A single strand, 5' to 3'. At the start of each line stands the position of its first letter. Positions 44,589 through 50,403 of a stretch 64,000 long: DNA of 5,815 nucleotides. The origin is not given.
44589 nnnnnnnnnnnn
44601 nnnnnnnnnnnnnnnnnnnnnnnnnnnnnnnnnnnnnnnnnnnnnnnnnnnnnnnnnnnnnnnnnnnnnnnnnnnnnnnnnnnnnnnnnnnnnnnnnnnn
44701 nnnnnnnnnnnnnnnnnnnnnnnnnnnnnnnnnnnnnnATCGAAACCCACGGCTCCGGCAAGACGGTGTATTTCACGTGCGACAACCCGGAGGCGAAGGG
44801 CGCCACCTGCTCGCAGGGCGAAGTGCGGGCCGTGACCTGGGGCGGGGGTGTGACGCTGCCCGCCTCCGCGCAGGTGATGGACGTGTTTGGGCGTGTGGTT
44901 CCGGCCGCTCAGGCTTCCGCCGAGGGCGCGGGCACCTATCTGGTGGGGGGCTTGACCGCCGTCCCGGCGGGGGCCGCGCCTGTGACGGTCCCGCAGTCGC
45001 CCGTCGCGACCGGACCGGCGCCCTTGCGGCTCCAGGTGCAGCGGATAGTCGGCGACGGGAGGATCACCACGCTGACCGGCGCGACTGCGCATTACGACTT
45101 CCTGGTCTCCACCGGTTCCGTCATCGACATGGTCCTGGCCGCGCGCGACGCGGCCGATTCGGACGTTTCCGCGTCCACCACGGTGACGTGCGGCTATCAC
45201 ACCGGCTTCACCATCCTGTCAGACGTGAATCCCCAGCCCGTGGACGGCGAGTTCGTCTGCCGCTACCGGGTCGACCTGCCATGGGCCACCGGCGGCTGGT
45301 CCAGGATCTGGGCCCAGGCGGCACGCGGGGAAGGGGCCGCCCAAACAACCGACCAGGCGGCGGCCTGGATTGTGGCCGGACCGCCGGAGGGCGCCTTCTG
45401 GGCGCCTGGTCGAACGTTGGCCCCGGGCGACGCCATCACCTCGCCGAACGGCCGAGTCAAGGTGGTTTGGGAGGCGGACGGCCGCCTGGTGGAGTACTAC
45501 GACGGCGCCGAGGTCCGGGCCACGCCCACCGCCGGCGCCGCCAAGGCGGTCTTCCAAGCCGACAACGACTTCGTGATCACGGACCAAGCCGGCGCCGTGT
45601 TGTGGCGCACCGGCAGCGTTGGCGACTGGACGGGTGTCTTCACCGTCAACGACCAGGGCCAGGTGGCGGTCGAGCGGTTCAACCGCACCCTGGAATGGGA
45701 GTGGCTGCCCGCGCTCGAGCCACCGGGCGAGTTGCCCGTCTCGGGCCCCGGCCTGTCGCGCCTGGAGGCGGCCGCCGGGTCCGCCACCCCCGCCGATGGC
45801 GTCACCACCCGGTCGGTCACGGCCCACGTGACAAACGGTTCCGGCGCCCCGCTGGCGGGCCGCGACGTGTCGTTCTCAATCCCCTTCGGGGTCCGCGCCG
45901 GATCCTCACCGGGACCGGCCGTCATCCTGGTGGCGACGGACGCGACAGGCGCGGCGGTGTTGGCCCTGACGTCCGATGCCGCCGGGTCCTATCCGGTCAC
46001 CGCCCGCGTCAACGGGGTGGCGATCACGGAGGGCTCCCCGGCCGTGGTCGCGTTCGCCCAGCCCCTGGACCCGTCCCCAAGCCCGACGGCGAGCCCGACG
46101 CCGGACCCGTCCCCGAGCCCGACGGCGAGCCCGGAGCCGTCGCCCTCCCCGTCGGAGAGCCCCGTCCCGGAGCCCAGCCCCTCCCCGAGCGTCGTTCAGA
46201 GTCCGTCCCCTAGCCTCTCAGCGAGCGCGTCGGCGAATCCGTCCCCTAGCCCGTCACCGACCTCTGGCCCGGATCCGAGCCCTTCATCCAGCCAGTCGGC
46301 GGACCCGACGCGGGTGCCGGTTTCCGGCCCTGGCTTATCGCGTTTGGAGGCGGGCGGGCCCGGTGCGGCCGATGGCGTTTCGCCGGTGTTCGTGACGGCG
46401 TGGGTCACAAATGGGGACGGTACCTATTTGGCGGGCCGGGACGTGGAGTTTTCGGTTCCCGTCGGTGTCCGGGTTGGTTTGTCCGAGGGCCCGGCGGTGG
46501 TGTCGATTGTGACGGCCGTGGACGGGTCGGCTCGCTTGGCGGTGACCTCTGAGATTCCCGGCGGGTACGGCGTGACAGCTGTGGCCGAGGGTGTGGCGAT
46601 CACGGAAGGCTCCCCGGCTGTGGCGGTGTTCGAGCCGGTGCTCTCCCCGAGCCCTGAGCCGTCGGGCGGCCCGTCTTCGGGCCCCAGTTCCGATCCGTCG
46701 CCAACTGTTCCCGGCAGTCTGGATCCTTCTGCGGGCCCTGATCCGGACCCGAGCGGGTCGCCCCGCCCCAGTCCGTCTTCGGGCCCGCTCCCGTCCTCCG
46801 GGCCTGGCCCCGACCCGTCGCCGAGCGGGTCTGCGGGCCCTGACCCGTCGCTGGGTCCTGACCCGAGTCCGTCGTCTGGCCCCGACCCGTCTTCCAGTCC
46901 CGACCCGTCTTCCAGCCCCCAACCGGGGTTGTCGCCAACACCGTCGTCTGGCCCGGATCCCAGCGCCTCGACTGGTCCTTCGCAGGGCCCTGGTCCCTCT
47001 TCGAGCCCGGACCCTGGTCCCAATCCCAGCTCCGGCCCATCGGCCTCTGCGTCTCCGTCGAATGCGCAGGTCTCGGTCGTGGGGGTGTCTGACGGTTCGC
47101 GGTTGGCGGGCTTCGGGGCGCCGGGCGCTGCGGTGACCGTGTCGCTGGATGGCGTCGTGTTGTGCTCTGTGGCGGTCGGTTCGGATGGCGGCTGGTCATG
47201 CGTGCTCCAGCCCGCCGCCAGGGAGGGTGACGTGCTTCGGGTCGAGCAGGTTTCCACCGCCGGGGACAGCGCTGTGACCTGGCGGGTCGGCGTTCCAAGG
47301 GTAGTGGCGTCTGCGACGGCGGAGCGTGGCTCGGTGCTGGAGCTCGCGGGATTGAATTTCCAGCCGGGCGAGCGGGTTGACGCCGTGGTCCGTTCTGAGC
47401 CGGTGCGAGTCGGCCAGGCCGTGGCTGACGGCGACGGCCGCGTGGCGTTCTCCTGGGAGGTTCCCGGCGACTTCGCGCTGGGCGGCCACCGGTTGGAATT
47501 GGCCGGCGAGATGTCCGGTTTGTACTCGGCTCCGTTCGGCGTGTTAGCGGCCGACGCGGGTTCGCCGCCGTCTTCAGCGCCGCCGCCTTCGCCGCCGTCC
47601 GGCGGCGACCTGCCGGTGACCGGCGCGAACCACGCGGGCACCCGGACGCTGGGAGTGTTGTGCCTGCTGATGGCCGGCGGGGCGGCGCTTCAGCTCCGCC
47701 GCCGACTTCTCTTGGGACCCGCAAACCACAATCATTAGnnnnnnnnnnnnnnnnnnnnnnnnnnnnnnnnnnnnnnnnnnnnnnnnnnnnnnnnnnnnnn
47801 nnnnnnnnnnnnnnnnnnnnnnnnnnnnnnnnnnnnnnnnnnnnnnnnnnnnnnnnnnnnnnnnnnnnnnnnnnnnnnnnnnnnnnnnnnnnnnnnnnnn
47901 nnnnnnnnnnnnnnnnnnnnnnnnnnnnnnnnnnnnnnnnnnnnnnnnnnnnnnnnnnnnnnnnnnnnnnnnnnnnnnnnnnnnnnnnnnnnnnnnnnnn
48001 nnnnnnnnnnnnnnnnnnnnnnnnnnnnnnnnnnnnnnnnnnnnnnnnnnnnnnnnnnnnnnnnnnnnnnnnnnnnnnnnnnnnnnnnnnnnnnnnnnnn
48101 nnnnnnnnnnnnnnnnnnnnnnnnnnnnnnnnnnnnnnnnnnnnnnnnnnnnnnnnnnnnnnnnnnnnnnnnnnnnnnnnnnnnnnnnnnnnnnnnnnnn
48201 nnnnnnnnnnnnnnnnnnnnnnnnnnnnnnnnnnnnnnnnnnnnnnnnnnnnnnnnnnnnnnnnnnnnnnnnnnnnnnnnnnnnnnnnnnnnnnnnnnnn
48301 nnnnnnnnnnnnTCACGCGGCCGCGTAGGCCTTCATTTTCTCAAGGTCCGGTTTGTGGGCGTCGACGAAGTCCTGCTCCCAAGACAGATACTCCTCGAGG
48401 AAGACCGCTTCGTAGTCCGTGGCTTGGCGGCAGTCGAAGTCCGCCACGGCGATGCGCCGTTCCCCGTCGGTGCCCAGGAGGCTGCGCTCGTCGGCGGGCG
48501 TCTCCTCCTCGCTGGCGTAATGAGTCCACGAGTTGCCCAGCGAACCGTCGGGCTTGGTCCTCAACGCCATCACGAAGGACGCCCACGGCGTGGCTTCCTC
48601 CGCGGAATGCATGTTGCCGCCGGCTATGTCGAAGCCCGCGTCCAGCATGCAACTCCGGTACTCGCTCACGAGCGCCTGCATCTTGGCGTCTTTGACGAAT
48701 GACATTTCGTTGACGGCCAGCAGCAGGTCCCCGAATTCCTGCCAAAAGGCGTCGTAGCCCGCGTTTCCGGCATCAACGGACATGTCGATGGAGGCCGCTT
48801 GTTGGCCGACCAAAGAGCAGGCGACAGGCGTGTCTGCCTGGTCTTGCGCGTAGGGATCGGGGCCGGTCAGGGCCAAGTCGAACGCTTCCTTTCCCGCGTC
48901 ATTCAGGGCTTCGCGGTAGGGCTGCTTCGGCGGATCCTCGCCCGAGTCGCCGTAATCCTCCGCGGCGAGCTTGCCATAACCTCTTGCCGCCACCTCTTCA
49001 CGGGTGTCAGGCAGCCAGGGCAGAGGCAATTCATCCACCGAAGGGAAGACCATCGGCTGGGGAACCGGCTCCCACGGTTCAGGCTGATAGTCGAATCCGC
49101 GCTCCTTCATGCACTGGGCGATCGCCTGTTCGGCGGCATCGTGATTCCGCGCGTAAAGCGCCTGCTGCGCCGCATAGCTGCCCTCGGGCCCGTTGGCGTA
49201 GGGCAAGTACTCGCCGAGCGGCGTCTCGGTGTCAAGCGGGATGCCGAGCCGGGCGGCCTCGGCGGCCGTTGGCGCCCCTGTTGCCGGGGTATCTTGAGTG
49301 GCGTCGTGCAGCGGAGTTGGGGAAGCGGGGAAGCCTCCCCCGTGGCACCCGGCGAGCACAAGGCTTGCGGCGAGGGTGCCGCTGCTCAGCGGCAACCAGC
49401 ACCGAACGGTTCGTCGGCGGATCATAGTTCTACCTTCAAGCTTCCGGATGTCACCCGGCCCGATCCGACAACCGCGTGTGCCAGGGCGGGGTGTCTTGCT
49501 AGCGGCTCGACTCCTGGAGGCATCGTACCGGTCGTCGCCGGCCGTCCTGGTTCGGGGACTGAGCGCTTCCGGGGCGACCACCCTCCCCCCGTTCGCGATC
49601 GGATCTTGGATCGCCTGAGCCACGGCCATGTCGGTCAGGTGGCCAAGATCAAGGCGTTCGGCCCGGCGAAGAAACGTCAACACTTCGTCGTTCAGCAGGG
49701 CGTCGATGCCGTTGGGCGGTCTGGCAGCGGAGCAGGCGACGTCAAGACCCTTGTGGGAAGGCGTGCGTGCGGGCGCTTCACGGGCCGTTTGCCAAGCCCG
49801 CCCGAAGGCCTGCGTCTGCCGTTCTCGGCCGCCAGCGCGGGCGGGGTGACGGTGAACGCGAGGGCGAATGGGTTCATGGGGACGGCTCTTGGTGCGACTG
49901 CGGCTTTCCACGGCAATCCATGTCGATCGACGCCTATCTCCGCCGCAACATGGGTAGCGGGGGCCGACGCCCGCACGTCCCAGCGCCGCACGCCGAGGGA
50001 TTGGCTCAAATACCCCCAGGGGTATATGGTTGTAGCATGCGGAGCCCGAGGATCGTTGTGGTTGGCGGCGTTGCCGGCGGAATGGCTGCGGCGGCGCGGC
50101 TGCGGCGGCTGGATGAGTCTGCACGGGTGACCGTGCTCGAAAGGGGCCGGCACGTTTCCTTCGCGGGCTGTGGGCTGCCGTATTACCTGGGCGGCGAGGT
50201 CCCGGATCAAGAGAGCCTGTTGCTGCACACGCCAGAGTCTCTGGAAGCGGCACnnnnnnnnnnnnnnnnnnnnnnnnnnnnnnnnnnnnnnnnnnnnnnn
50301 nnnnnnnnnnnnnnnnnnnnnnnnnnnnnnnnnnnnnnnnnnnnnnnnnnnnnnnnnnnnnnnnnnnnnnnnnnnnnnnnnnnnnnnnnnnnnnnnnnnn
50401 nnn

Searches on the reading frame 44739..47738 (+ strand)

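Call 65: search_protein_families(library=pfam, proteins=[window:44739-47738:+], max_evalue=0.00001)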
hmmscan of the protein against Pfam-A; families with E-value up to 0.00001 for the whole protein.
window:44739-47738:+ (999 aa): 3 families
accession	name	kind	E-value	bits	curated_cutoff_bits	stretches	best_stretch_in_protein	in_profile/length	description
PF02369.22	Big_1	-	4.6e-17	62.3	34.9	2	349-428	10-85/93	Bacterial Ig-like domain (group 1)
PF09134.16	Invasin_D3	-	3.6e-09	37.4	33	1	338-439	3-95/98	Invasin, domain 3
PF17936.7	Big_6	-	7.8e-08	32.9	27.6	1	783-847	10-76/83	Bacterial Ig domain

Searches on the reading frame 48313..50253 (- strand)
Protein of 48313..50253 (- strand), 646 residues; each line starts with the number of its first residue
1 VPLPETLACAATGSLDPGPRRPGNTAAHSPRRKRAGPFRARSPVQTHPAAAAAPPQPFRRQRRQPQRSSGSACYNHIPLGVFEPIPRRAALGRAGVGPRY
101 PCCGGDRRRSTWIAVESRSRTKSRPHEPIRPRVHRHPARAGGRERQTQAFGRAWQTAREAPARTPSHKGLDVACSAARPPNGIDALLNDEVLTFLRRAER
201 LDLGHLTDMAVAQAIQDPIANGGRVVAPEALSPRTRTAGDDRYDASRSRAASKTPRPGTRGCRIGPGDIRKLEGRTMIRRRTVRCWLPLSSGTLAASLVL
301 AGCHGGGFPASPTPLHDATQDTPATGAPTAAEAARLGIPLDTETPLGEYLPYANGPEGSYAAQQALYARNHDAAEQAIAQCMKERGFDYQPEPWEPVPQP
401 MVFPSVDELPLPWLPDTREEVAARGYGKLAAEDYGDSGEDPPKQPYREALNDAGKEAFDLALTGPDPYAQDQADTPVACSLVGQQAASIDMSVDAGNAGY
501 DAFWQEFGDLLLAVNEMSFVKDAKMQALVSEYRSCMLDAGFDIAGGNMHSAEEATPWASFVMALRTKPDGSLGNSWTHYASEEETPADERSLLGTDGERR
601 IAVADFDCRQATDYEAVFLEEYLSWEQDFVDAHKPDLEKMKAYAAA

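Call 4: search_protein_families(library=pfam, proteins=[window:48313-50253:-], max_evalue=0.01)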
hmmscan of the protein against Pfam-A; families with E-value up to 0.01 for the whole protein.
window:48313-50253:- (646 aa): 1 family
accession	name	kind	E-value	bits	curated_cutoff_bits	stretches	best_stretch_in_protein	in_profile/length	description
PF05051.18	COX17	-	0.0071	17.1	24.9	0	524-543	28-47/47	Cytochrome C oxidase copper chaperone (COX17)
